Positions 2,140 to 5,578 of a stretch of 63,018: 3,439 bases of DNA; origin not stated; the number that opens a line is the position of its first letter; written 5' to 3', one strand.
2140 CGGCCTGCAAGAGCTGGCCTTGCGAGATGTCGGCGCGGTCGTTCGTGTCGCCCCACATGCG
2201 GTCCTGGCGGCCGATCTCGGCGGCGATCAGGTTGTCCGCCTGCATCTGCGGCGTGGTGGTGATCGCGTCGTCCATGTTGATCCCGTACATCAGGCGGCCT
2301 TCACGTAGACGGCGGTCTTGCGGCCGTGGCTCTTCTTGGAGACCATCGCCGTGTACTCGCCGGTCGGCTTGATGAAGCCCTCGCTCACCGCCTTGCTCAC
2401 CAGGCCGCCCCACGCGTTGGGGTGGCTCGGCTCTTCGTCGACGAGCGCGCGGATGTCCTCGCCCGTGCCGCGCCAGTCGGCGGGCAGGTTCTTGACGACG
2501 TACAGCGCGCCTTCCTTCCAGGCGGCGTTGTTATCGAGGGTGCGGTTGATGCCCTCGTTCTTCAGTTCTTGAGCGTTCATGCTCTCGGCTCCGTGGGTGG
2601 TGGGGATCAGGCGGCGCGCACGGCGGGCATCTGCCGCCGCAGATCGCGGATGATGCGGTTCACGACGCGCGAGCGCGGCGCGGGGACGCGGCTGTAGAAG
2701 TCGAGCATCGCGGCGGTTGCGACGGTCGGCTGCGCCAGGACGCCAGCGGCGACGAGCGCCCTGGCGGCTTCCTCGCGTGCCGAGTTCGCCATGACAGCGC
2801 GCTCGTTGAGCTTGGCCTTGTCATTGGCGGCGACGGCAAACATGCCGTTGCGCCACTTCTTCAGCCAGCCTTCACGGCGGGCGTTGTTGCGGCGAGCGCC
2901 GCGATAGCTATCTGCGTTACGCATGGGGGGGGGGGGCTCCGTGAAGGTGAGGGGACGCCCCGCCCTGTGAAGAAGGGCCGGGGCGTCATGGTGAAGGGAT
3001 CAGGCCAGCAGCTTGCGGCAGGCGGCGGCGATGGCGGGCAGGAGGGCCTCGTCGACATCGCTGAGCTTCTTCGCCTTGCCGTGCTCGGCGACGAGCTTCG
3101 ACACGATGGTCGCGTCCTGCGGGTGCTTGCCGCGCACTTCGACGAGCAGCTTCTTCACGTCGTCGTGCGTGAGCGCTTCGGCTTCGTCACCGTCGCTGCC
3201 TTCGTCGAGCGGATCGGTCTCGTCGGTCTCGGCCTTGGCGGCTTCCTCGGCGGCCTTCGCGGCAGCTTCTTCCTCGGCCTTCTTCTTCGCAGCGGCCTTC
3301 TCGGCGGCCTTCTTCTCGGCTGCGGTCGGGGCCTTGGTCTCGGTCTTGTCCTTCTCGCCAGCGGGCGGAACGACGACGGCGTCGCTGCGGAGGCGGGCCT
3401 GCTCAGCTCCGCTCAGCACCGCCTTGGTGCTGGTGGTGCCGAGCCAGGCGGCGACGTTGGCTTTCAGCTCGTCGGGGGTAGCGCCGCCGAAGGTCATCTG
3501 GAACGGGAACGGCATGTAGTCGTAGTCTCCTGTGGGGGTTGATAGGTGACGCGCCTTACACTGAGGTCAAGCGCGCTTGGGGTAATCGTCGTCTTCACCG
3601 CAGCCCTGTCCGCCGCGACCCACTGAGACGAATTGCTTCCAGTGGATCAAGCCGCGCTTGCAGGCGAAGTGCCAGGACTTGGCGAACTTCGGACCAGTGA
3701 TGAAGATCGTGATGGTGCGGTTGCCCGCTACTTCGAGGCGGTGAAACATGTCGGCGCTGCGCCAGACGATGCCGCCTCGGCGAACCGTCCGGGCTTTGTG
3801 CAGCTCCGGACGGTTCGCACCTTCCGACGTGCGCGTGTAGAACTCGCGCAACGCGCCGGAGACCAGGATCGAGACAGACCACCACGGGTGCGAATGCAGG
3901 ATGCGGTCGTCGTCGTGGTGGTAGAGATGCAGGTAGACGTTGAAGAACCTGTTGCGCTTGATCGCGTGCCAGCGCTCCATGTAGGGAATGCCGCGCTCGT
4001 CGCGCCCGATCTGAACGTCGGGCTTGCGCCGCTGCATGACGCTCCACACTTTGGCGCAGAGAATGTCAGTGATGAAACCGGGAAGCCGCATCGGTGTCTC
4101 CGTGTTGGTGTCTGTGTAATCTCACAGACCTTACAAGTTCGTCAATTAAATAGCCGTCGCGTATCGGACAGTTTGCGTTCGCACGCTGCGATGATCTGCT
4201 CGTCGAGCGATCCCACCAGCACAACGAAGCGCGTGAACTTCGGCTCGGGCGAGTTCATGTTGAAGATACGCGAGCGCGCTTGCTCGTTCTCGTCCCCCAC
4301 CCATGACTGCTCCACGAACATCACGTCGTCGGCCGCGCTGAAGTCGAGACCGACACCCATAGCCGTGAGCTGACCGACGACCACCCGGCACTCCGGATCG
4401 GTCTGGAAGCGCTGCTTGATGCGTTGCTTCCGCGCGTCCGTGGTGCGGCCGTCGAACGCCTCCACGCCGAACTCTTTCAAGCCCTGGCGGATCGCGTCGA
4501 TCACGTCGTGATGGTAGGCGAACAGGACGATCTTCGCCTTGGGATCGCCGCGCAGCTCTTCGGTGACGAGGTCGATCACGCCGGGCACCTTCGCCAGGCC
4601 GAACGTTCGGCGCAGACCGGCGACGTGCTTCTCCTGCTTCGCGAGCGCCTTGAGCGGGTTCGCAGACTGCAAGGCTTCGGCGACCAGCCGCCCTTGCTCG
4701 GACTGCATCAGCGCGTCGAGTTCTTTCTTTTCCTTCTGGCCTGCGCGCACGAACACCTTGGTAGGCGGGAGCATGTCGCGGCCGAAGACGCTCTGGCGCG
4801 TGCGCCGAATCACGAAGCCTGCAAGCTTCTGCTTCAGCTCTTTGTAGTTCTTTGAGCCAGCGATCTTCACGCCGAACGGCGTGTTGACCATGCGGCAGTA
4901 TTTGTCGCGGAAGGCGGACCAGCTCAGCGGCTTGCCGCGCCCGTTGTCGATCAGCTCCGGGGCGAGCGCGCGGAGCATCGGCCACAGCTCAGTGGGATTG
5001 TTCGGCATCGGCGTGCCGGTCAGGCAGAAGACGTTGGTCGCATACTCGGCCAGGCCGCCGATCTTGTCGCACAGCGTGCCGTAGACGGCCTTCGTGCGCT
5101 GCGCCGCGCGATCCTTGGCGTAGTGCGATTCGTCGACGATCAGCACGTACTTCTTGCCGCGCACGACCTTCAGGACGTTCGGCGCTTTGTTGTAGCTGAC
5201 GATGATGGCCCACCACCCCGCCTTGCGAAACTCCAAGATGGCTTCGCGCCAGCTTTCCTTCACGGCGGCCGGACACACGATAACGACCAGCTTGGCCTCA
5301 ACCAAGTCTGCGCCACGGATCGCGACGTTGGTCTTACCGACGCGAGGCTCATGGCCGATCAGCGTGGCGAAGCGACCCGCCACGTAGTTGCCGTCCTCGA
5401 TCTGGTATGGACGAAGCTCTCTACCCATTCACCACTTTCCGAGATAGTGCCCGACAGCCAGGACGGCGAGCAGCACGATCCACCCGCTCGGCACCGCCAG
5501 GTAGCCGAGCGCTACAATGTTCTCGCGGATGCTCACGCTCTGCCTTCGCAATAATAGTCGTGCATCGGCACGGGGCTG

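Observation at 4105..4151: Family of near-identical promoter-like elements sharing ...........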

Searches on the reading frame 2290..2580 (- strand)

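Call 19: search_protein_families(library=phrogs, proteins=[window:2290-2580:-], max_evalue=0.001)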
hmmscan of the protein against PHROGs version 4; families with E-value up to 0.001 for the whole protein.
window:2290-2580:- (96 aa): 1 family
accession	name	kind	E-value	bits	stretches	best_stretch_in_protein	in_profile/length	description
phrog_38279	-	unknown function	0.00084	20.6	0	49-87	60-98/110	-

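Call 93: search_protein_families(library=pfam, proteins=[window:2290-2580:-], max_evalue=0.01)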
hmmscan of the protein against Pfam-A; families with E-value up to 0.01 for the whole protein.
window:2290-2580:- (96 aa): 0 families

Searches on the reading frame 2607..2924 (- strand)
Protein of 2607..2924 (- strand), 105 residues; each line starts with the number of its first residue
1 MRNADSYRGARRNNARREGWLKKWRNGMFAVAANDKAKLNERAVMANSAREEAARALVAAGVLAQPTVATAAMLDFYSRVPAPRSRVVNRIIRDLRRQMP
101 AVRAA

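Call 19: search_protein_families(library=phrogs, proteins=[window:2607-2924:-], max_evalue=0.001)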
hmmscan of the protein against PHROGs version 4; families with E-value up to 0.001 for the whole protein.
window:2607-2924:- (105 aa): 0 families

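Call 93: search_protein_families(library=pfam, proteins=[window:2607-2924:-], max_evalue=0.01)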
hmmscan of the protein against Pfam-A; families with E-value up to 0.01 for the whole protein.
window:2607-2924:- (105 aa): 1 family
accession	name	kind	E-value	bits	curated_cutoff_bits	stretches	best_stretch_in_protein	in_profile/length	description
PF19691.4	DUF6192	-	0.0059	16.6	27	1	30-85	97-147/248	Family of unknown function (DUF6192)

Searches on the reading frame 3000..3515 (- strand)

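Call 19: search_protein_families(library=phrogs, proteins=[window:3000-3515:-], max_evalue=0.001)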
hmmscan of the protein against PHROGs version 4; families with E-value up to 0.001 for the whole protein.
window:3000-3515:- (171 aa): 1 family
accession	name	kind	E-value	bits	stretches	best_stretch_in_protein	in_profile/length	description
phrog_32389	-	unknown function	2.1e-06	29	1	35-166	33-157/158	-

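Call 93: search_protein_families(library=pfam, proteins=[window:3000-3515:-], max_evalue=0.01)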
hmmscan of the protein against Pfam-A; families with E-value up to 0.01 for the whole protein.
window:3000-3515:- (171 aa): 1 family
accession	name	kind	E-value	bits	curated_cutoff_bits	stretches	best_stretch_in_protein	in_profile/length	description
PF19498.4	DUF6033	-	0.0021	18.4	25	1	55-130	115-180/205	Protein of unknown function (DUF6033)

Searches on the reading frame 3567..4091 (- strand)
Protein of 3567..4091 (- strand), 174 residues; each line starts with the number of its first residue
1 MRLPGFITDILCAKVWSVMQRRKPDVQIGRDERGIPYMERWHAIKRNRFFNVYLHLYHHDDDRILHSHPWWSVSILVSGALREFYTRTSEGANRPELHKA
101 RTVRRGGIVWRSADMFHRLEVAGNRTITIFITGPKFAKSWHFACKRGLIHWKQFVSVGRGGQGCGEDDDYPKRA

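Call 10: search_protein_families(library=pfam, proteins=[window:3567-4091:-], max_evalue=0.01)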
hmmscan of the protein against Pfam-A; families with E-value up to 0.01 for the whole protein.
window:3567-4091:- (174 aa): 0 families

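Call 11: search_protein_families(library=phrogs, proteins=[window:3567-4091:-], max_evalue=0.001)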
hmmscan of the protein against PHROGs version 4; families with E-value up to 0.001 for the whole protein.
window:3567-4091:- (174 aa): 1 family
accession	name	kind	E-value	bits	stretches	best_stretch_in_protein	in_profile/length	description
phrog_4786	-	other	3.9e-36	125.9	1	14-167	18-173/252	cysteine dioxygenase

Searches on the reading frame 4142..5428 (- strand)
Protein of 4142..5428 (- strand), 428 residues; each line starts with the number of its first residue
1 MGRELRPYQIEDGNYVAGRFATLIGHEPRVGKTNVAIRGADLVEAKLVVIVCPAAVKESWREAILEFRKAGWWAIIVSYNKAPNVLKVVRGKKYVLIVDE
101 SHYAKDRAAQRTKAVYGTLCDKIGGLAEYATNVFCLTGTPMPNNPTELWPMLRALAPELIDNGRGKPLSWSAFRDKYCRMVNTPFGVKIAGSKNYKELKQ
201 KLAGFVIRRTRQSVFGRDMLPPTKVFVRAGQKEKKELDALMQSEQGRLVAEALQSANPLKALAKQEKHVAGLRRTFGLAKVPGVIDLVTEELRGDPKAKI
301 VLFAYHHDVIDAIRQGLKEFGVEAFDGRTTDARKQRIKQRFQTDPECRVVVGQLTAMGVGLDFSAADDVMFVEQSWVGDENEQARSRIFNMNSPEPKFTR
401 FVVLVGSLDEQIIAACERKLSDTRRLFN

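Call 10: search_protein_families(library=pfam, proteins=[window:4142-5428:-], max_evalue=0.01)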
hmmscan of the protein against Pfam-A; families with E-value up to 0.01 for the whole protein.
window:4142-5428:- (428 aa): 2 families
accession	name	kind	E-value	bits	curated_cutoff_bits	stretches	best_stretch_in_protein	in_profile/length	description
PF00176.29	SNF2-rel_dom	-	7.8e-12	45.3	24.9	1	86-230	121-239/290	SNF2-related domain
PF00271.37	Helicase_C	-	6.6e-10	39.7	23.5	1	286-388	4-106/110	Helicase conserved C-terminal domain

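Call 11: search_protein_families(library=phrogs, proteins=[window:4142-5428:-], max_evalue=0.001)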
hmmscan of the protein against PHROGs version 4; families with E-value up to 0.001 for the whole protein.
window:4142-5428:- (428 aa): 2 families
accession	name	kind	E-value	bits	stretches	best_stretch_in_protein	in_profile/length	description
phrog_62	-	DNA, RNA and nucleotide metabolism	8.5e-75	253.2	1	1-427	693-1133/1881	DNA helicase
phrog_16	-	DNA, RNA and nucleotide metabolism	0.00017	20.9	1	3-365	271-560/986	DNA helicase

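Call 48: find_related_loci(query=A2, collection=metagenome_contigs, flank=10000)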
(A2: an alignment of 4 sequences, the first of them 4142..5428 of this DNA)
Query A2 (428 aa) in metagenome_contigs; peptide patterns used: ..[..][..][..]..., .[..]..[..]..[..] (x = any residue, [..] = any of these).
180 stretches matched a pattern; 64 encode a relative of the query (tblastn E <= 1e-3); 64 distinct loci.
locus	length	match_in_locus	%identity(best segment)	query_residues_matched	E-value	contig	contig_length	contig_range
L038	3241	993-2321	35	7-428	6e-72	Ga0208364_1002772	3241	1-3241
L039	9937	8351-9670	35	7-427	1e-68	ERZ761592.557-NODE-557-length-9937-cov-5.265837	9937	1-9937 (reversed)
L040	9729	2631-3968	32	8-428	3e-63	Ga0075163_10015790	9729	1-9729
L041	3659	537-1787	34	5-427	3e-63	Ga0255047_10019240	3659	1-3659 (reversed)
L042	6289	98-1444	34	2-427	1e-62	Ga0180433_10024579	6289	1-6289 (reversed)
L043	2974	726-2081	29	3-428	1e-62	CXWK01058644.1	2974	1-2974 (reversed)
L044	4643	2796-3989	37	5-412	6e-60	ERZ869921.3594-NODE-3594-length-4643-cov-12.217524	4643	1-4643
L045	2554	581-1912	32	4-428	3e-60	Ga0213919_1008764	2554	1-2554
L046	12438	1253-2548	33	1-422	2e-59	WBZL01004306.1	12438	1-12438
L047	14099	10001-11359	30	3-426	3e-57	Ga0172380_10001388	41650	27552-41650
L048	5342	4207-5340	34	5-388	3e-57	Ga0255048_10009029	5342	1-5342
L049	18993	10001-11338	32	5-419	8e-55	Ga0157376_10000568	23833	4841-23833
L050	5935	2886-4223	32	5-419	6e-55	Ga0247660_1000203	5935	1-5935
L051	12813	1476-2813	32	5-419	7e-55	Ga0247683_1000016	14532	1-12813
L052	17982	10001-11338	32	5-419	7e-55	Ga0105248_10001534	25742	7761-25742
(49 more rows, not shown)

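Call 49: find_related_loci(query=A2, collection=viral_contigs, flank=10000)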
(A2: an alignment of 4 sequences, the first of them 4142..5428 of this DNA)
Query A2 (428 aa) in viral_contigs; peptide patterns used: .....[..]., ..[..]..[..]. (x = any residue, [..] = any of these).
103 stretches matched a pattern; 60 encode a relative of the query (tblastn E <= 1e-3); 59 distinct loci.
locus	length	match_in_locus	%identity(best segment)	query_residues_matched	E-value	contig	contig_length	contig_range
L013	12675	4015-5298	100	1-428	0e+0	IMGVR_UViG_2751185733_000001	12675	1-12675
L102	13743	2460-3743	80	1-428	0e+0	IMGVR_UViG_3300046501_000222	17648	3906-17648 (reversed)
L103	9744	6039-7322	80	1-428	0e+0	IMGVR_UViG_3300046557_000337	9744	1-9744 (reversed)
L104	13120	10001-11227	73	12-427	0e+0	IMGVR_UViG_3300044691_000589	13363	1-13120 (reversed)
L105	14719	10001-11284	89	1-428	0e+0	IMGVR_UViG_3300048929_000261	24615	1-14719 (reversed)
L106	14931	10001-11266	41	1-428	1e-92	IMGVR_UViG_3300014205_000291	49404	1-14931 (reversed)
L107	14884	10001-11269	40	4-428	7e-85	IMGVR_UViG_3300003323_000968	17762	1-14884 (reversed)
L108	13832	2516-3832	38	5-428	2e-82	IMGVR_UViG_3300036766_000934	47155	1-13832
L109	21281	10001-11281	42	5-427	1e-83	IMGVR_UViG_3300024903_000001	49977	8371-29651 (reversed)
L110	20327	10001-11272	40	1-426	9e-80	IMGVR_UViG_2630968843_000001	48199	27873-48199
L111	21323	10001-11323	38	3-427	6e-77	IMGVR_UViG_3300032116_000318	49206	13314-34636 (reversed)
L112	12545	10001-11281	42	5-427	1e-83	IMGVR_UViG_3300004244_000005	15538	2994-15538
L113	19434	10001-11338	37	4-428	1e-67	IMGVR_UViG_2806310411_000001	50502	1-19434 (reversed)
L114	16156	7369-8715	32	5-422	2e-58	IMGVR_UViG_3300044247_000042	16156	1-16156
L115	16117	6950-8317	32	5-426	3e-57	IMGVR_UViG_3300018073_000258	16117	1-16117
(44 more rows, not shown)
